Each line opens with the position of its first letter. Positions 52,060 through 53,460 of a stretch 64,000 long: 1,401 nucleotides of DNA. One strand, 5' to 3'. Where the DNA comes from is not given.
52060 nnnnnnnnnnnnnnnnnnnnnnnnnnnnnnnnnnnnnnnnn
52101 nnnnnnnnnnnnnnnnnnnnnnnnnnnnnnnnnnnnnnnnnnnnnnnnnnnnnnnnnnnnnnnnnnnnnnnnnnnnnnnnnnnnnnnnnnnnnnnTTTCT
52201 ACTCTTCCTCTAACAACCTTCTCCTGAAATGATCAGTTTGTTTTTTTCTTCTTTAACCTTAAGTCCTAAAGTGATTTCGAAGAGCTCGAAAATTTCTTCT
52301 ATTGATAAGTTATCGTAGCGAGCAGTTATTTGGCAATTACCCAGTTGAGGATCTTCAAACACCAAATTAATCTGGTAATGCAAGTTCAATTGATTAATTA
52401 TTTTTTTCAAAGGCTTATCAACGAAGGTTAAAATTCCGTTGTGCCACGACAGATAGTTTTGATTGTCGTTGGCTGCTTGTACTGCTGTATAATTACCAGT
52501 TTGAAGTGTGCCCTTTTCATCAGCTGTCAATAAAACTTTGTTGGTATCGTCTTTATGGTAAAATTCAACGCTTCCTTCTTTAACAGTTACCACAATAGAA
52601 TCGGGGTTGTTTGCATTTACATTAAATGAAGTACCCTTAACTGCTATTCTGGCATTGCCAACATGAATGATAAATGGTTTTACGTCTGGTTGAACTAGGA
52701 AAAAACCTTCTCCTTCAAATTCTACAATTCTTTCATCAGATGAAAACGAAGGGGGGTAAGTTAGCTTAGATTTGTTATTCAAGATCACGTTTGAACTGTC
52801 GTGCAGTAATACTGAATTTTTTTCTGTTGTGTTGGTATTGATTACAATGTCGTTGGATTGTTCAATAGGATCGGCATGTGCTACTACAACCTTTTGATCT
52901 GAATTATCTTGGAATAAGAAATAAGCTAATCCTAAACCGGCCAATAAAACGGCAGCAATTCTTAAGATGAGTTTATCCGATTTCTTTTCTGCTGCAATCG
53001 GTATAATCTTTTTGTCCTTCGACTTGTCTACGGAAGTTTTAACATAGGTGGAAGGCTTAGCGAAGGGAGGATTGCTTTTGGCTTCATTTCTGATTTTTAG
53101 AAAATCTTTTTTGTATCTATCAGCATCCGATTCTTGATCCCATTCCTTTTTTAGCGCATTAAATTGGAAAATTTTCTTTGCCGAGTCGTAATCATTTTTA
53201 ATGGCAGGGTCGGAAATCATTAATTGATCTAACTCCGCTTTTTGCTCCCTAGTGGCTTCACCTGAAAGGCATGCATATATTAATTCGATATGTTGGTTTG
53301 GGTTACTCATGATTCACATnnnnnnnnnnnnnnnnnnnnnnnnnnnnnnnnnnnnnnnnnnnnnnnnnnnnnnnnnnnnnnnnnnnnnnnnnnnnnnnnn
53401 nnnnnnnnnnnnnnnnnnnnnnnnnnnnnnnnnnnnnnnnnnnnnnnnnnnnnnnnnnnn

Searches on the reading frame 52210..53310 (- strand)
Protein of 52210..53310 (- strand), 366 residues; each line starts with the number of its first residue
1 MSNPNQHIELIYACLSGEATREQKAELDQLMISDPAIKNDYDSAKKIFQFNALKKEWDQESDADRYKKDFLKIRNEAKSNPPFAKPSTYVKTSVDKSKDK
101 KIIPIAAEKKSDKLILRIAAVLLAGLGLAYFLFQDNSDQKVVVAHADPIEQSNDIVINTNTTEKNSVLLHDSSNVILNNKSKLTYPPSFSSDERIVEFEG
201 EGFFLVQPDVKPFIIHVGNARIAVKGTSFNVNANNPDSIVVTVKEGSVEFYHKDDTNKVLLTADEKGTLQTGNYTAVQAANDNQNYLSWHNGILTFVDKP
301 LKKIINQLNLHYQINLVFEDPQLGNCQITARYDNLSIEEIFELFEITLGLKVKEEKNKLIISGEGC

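Call 3: search_protein_families(library=pfam, proteins=[window:52210-53310:-], max_evalue=1)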
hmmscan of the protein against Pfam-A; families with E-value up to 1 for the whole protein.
window:52210-53310:- (366 aa): 3 families
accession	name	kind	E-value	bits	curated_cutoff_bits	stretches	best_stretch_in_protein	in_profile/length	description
PF04773.18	FecR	-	4.4e-15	56.3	24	1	156-249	2-97/97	FecR protein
PF16344.10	FecR_C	-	1.1e-12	48.3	24.4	1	294-361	2-70/70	FecR, C-terminal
PF21516.2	YqeH-like_C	-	0.13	13.2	27.7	0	174-245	24-93/95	YqeH-like, C-terminal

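Call 4: search_protein_families(library=ncbifam, proteins=[window:52210-53310:-], max_evalue=1)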
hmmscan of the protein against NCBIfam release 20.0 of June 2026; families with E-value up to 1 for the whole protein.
window:52210-53310:- (366 aa): 4 families
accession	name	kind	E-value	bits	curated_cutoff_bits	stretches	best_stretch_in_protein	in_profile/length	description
NF007296.1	PRK09774.1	equivalog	2.9e-12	46.4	385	1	158-353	108-301/313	ferric citrate uptake sigma factor regulator FecR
NF033165.1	lipo_LipL45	exception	0.006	15.6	350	1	118-250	38-173/391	lipoprotein LipL45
NF047876.1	Lsa19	exception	0.0095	15.7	250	1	222-273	107-159/182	adhesin Lsa19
NF004285.1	PRK05696.1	equivalog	0.096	12.5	179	1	106-146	12-54/171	flagellar basal body-associated protein FliL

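Call 30: find_related_loci(query=A2, collection=metagenome_contigs, flank=6000)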
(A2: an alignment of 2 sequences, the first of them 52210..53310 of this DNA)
Query A2 (366 aa) in metagenome_contigs; peptide patterns used: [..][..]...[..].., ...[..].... (x = any residue, [..] = any of these).
600 stretches matched a pattern (row limit reached: there are more); 381 encode a relative of the query (tblastn E <= 1e-3); the best 80 are kept; 80 distinct loci.
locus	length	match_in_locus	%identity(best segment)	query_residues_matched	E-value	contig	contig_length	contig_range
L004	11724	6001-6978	29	6-366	5e-40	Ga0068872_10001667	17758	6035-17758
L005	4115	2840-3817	29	6-366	5e-39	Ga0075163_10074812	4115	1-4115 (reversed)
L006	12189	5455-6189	34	83-351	2e-36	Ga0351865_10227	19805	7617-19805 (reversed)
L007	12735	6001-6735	34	83-351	2e-36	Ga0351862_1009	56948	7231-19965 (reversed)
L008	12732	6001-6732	35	112-364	3e-36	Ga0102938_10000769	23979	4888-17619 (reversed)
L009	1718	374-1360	29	9-366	7e-36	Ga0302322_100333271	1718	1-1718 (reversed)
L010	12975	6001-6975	29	5-364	4e-35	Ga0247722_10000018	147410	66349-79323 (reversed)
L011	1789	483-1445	27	19-366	9e-35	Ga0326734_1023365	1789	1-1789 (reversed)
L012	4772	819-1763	28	19-366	1e-33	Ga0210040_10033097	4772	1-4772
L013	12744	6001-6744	34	115-365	6e-33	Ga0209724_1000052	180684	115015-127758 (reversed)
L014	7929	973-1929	29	1-361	1e-32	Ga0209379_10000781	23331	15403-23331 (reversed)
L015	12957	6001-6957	29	1-361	1e-32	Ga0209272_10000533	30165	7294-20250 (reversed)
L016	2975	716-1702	30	1-353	4e-32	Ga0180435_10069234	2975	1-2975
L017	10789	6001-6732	31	115-366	8e-32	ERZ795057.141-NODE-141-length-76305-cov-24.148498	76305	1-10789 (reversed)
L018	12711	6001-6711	31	117-361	1e-31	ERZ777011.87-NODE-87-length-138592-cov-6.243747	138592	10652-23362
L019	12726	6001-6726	35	117-366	4e-31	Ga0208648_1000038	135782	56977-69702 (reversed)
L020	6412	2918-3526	35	169-366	6e-31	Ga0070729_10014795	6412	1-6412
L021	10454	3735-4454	35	114-361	7e-31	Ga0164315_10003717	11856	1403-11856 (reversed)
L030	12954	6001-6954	28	10-366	2e-31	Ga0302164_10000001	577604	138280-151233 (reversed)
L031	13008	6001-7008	27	1-366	6e-31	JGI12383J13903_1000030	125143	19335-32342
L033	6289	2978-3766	30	85-366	2e-28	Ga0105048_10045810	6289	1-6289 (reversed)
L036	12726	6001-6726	32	112-361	4e-28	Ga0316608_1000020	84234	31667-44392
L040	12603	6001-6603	33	160-359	1e-27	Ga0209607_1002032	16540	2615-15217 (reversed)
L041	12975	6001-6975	27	9-366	3e-27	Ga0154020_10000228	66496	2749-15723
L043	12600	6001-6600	33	167-364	3e-26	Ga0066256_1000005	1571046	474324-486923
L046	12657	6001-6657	32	127-353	4e-26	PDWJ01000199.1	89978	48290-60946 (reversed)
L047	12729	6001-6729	31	115-361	3e-26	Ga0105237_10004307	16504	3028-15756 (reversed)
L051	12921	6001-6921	28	9-355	2e-25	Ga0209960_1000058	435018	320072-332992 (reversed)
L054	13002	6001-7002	31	5-366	5e-36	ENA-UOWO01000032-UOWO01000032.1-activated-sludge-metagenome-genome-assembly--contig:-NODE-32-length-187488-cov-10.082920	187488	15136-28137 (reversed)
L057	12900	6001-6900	29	56-366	2e-25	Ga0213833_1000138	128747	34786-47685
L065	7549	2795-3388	33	156-350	2e-24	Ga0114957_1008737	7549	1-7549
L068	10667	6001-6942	26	9-361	2e-24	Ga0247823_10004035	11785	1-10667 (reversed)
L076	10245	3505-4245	29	115-366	8e-24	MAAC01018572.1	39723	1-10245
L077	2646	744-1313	31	167-358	5e-24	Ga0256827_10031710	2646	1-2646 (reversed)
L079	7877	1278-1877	31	163-366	9e-24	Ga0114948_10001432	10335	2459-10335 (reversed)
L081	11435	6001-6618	32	157-364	1e-23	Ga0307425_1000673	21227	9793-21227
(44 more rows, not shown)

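Call 37: search_protein_families(library=pfam, proteins=[L006:6325-7698:+, L016:1781-2974:+, L030:6981-8168:+, L008:6745-8283:+, L010:7338-8870:+, L013:6768-8384:+, L017:6729-8597:+, L021:4620-6197:+, L040:6673-8232:+, L020:3519-5546:+], max_evalue=0.05)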
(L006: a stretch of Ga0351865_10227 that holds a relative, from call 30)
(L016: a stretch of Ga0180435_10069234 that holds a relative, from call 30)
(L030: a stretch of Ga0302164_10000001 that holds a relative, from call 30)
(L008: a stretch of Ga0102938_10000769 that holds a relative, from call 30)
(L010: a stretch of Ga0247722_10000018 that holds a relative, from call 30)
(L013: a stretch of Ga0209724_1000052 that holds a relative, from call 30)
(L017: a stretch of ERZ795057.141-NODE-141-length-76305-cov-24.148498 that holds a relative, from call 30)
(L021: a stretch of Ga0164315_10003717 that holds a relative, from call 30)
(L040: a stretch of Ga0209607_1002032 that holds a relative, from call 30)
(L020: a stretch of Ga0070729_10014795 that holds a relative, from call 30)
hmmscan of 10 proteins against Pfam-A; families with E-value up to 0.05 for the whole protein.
L006:6325-7698:+ (457 aa): 1 family
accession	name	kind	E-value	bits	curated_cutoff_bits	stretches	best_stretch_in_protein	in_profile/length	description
PF07660.19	STN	-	1.1e-05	25.6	28.4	1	77-127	1-51/52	Secretin and TonB N terminus short domain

L016:1781-2974:+ (398 aa): 3 families
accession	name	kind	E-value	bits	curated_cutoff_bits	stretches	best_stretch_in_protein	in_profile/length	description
PF07660.19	STN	-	0.0099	16.1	28.4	1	94-124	19-50/52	Secretin and TonB N terminus short domain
PF13568.12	OMP_b-brl_2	-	0.017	15.6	27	1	250-353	30-116/175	Outer membrane protein beta-barrel domain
PF16344.10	FecR_C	-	0.041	14.4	24.4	0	55-122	2-69/70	FecR, C-terminal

L030:6981-8168:+ (395 aa): 3 families
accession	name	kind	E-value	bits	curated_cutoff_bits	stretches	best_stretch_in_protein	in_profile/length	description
PF13568.12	OMP_b-brl_2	-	1.1e-08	35.8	27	1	214-363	28-166/175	Outer membrane protein beta-barrel domain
PF16344.10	FecR_C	-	9.6e-05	22.8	24.4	1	36-101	4-69/70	FecR, C-terminal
PF07660.19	STN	-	0.0088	16.3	28.4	0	56-101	3-47/52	Secretin and TonB N terminus short domain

L008:6745-8283:+ (512 aa): 3 families
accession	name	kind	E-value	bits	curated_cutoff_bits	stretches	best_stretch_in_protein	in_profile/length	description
PF13715.12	CarbopepD_reg_2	-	1.4e-14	54.4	32.2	1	125-211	1-88/88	CarboxypepD_reg-like domain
PF07660.19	STN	-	3.1e-09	36.9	28.4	1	55-106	1-52/52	Secretin and TonB N terminus short domain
PF17131.11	LolA_like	-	0.0063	16.6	30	1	321-418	68-164/184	Outer membrane lipoprotein-sorting protein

L010:7338-8870:+ (510 aa): 2 families
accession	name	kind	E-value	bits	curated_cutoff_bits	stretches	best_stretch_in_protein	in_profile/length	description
PF13715.12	CarbopepD_reg_2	-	5e-12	46.1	32.2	1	132-217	1-88/88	CarboxypepD_reg-like domain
PF18939.6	DUF5686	-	0.00012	21.2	39.2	1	329-388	126-184/669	Family of unknown function (DUF5686)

L013:6768-8384:+ (538 aa): 6 families
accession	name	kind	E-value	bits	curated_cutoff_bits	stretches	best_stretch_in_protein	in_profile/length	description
PF13650.11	Asp_protease_2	-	2.3e-13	51.1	24.3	2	330-409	7-87/90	Aspartyl protease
PF17820.7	PDZ_6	-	3.8e-08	33.4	27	1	469-523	2-54/54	PDZ domain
PF13975.11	gag-asp_proteas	-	4.1e-08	34.2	28.2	1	331-409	8-86/92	gag-polyprotein putative aspartyl protease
PF13180.12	PDZ_2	-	1.8e-05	25.4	27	1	468-532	15-78/80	PDZ domain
PF00595.29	PDZ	-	0.00089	20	23.2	1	467-521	27-80/81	PDZ domain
PF16344.10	FecR_C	-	0.0032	17.9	24.4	1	62-126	4-69/70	FecR, C-terminal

L017:6729-8597:+ (622 aa): 3 families
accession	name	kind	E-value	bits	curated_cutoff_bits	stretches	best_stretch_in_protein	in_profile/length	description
PF13715.12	CarbopepD_reg_2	-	9.3e-10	38.9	32.2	1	124-202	1-80/88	CarboxypepD_reg-like domain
PF07660.19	STN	-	1.1e-06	28.7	28.4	1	61-109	2-51/52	Secretin and TonB N terminus short domain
PF13620.12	CarboxypepD_reg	-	0.0003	21.5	32.3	1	124-183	2-63/82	Carboxypeptidase regulatory-like domain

L021:4620-6197:+ (525 aa): 4 families
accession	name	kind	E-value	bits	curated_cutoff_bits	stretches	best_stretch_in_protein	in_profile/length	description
PF13715.12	CarbopepD_reg_2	-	1.1e-12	48.3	32.2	1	135-221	1-88/88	CarboxypepD_reg-like domain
PF07660.19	STN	-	1.9e-11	44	28.4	2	68-112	5-49/52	Secretin and TonB N terminus short domain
PF23591.1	CILP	-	0.0044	17.4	27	1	135-177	7-48/90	Cartilage intermediate layer protein 1-like domain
PF16344.10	FecR_C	-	0.0078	16.7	24.4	0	46-112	4-70/70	FecR, C-terminal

L040:6673-8232:+ (519 aa): 5 families
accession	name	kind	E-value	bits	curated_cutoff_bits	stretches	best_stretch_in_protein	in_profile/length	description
PF13715.12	CarbopepD_reg_2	-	2.3e-17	63.2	32.2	1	134-220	1-88/88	CarboxypepD_reg-like domain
PF13620.12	CarboxypepD_reg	-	2.9e-06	28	32.3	1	134-195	2-65/82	Carboxypeptidase regulatory-like domain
PF07660.19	STN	-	0.029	14.6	28.4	0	64-113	3-52/52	Secretin and TonB N terminus short domain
PF23591.1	CILP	-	0.031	14.7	27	0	134-186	7-56/90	Cartilage intermediate layer protein 1-like domain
PF21205.3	Rep3_C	-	0.044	14.5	21.1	0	45-67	22-44/59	Initiator Rep protein, WH2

L020:3519-5546:+ (675 aa): 2 families
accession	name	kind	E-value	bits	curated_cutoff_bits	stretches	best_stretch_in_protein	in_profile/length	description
PF07660.19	STN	-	2.6e-05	24.4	28.4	1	59-92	1-34/52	Secretin and TonB N terminus short domain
PF13715.12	CarbopepD_reg_2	-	4.9e-05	23.7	32.2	1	124-205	1-83/88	CarboxypepD_reg-like domain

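Call 47: search_protein_families(library=pfam, proteins=[L006:7726-10752:+, L030:8195-8860:+, L030:9200-10003:+, L030:10016-12031:+, L019:8659-11268:+, L031:9202-11580:+, L040:8362-10833:+, L041:8900-11251:+, L057:9999-12341:+, L076:6321-8114:+], max_evalue=0.001)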
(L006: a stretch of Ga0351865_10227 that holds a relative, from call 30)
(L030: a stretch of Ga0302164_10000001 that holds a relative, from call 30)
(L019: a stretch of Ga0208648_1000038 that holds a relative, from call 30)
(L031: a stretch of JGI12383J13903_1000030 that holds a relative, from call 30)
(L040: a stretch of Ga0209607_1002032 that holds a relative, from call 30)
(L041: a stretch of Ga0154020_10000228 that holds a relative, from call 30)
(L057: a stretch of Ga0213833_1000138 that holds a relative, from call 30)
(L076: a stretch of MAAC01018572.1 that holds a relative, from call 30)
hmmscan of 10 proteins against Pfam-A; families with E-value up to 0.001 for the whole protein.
L006:7726-10752:+ (1008 aa): 8 families
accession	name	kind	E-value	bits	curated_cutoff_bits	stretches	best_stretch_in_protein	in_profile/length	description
PF13229.12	Beta_helix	-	4.7e-23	82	25.9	4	144-296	2-139/158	Right handed beta helix region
PF05048.19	NosD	-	9e-16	58.4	23.6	2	231-386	48-209/212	Periplasmic copper-binding protein (NosD)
PF13620.12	CarboxypepD_reg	-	8.7e-10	39.3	32.3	1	834-897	12-74/82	Carboxypeptidase regulatory-like domain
PF18962.6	Por_Secre_tail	-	7.1e-05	23.5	27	1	928-1006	1-75/75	Secretion system C-terminal sorting domain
PF23193.1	NOMO_3rd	-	7.2e-05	23.3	27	0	850-895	57-100/120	NOMO third transthyretin-like domain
PF17802.7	SpaA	-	0.00014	22.3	23.1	0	834-876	14-57/91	Prealbumin-like fold domain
PF17210.9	SdrD_B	-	0.00019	22.1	29.7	0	833-887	21-74/112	SdrD B-like domain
PF09430.16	EMC7_beta-sandw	-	0.00024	21.7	26.6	0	837-883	8-51/122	ER membrane protein complex subunit 7, beta-sandwich domain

L030:8195-8860:+ (221 aa): 1 family
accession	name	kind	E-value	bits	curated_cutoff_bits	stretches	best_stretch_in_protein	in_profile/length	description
PF13585.12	CHU_C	-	1.9e-10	41.2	27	1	117-220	2-86/86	CHU_C Type IX secretion signal domain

L030:9200-10003:+ (267 aa): 1 family
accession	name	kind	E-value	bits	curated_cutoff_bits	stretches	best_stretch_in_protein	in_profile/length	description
PF04961.17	FTCD_C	-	2.4e-24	86.5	24.5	1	62-231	2-171/182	Formiminotransferase-cyclodeaminase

L030:10016-12031:+ (671 aa): 2 families
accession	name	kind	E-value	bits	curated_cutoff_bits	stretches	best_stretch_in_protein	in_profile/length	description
PF01979.26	Amidohydro_1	-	1e-38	133.9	25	2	345-509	193-345/345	Amidohydrolase family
PF07969.17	Amidohydro_3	-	3.5e-15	56.9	29.7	1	350-510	313-472/472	Amidohydrolase family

L019:8659-11268:+ (869 aa): 2 families
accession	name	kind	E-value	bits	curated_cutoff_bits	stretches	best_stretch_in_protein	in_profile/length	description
PF00082.27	Peptidase_S8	-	2.1e-33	116.3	21.8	1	184-473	1-288/288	Subtilase family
PF18962.6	Por_Secre_tail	-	3.4e-12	46.9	27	1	799-867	1-75/75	Secretion system C-terminal sorting domain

L031:9202-11580:+ (792 aa): 3 families
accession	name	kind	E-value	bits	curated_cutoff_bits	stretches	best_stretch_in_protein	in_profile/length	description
PF13715.12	CarbopepD_reg_2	-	5.7e-18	65.2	32.2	1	27-117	1-88/88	CarboxypepD_reg-like domain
PF13620.12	CarboxypepD_reg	-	8.6e-17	61.7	32.3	1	26-106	1-82/82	Carboxypeptidase regulatory-like domain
PF07715.20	Plug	-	0.00067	20.6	23.9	1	133-235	7-104/107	TonB-dependent Receptor Plug Domain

L040:8362-10833:+ (823 aa): 1 family
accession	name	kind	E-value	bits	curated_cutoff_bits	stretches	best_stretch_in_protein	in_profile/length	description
PF07555.19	NAGidase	-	2.8e-06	27.3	25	1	557-747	122-290/295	beta-N-acetylglucosaminidase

L041:8900-11251:+ (783 aa): 3 families
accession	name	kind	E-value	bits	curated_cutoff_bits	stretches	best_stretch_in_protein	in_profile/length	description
PF13715.12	CarbopepD_reg_2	-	7e-20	71.3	32.2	1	28-118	1-88/88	CarboxypepD_reg-like domain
PF13620.12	CarboxypepD_reg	-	1.6e-18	67.2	32.3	1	27-105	1-80/82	Carboxypeptidase regulatory-like domain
PF07715.20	Plug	-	5.2e-05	24.1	23.9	1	133-238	6-107/107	TonB-dependent Receptor Plug Domain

L057:9999-12341:+ (780 aa): 3 families
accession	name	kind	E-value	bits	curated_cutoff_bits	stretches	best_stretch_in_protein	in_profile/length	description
PF13715.12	CarbopepD_reg_2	-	3e-15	56.5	32.2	1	28-118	1-88/88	CarboxypepD_reg-like domain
PF13620.12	CarboxypepD_reg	-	1.2e-14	54.8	32.3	1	27-104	1-79/82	Carboxypeptidase regulatory-like domain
PF07715.20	Plug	-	0.00014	22.7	23.9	1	132-238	5-107/107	TonB-dependent Receptor Plug Domain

L076:6321-8114:+ (597 aa): 8 families
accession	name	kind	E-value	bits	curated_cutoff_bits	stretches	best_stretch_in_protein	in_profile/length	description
PF12833.13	HTH_18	-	2.9e-13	50.4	33.6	1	514-595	1-79/80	Helix-turn-helix domain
PF14559.12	TPR_19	-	4.3e-08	33.8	25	0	171-200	6-35/68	Tetratricopeptide repeat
PF07719.23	TPR_2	-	1.1e-07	31.9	27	0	171-189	16-34/34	Tetratricopeptide repeat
PF13431.12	TPR_17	-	9.4e-07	29.1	24.4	0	326-357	3-34/34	Tetratricopeptide repeat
PF00165.29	HTH_AraC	-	2.7e-06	27.8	26.6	1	562-595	10-42/42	Bacterial regulatory helix-turn-helix proteins, AraC family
PF13414.12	TPR_11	-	2.9e-06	27.3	26.8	0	173-188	11-26/42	TPR repeat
PF13428.12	TPR_14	-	8.8e-06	26.4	23.5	0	171-198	16-43/44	Tetratricopeptide repeat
PF25062.1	ARM_TT21_N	-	0.0003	21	40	1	222-348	85-214/222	Tetratricopeptide repeat protein 21 N-terminal ARM repeat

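Call 63: search_protein_families(library=pfam, proteins=[L013:8469-10034:+, L036:8912-10939:+, L046:8293-8937:+, L046:8942-11083:+, L051:9012-10190:+, L068:9151-10377:+], max_evalue=0.01)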
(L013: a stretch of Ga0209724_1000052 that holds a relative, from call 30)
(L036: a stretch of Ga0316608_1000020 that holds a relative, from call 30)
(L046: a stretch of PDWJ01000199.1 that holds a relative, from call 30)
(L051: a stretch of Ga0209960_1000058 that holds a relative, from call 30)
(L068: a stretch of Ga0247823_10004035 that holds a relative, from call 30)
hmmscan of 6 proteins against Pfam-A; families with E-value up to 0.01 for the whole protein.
L013:8469-10034:+ (521 aa): 4 families
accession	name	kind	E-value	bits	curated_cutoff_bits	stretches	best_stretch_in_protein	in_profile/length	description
PF13715.12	CarbopepD_reg_2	-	3.4e-11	43.5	32.2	1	127-212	2-88/88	CarboxypepD_reg-like domain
PF07660.19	STN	-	0.00013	22.1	28.4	0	57-92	3-38/52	Secretin and TonB N terminus short domain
PF23591.1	CILP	-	0.0015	18.9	27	1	123-169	4-49/90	Cartilage intermediate layer protein 1-like domain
PF17131.11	LolA_like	-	0.0081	16.3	30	0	322-375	67-120/184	Outer membrane lipoprotein-sorting protein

L036:8912-10939:+ (675 aa): 1 family
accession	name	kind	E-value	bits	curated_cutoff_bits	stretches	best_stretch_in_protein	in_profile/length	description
PF13231.12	PMT_2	-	9.5e-07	29.6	26.1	1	85-239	4-154/160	Dolichyl-phosphate-mannose-protein mannosyltransferase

L046:8293-8937:+ (214 aa): 4 families
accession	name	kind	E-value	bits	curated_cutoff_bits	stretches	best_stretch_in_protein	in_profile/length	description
PF00027.35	cNMP_binding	-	2.2e-10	40.8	27.5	1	27-115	2-88/89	Cyclic nucleotide-binding domain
PF13545.12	HTH_Crp_2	-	4.5e-10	39.8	27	1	148-204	1-59/70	Crp-like helix-turn-helix domain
PF00325.26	Crp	-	1.2e-08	35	21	1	169-197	4-32/32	Bacterial regulatory proteins, crp family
PF01047.28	MarR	-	0.0047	17.2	24.6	1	171-198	21-48/59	MarR family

L046:8942-11083:+ (713 aa): 1 family
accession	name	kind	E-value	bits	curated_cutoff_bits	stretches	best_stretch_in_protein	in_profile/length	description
PF01432.26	Peptidase_M3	-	2.3e-129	433.2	27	1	263-711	1-456/457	Peptidase family M3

L051:9012-10190:+ (392 aa): 0 families

L068:9151-10377:+ (408 aa): 0 families

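Call 65: search_protein_families(library=ncbifam, proteins=[L006:6325-7698:+, L030:6981-8168:+, L006:7726-10752:+, L030:8195-8860:+], max_evalue=10)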
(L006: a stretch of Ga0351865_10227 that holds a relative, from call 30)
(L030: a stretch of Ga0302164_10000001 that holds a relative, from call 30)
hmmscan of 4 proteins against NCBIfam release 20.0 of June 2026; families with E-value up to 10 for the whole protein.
L006:6325-7698:+ (457 aa): 0 families

L030:6981-8168:+ (395 aa): 1 family
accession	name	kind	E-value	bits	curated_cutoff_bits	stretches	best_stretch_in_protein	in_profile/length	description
NF038297.2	hybrid_HK_HrmK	equivalog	0.094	11.3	725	1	38-175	30-157/607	hybrid histidine kinase/response regulator HrmK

L006:7726-10752:+ (1008 aa): 4 families
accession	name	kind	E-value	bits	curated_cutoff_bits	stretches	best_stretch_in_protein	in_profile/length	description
TIGR04247.1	NosD_copper_fam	subfamily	2.1e-09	36.5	300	2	259-378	204-317/377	nitrous oxide reductase family maturation protein NosD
TIGR04183.1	Por_Secre_tail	domain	6.9e-07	29.2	23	1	928-1007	1-71/72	T9SS type A sorting domain-containing protein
TIGR03804.1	para_beta_helix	repeat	6.7e-06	25.7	19.45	3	167-209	1-42/44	parallel beta-helix repeat protein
TIGR03805.1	beta_helix_1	subfamily_domain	0.011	14.9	141.5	1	140-205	105-170/314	parallel beta-helix domain-containing protein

L030:8195-8860:+ (221 aa): 1 family
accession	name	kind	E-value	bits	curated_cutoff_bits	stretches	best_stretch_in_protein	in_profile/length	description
TIGR04131.1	Bac_Flav_CTERM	domain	0.00021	21.4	35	1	118-138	3-23/85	T9SS type B sorting domain-containing protein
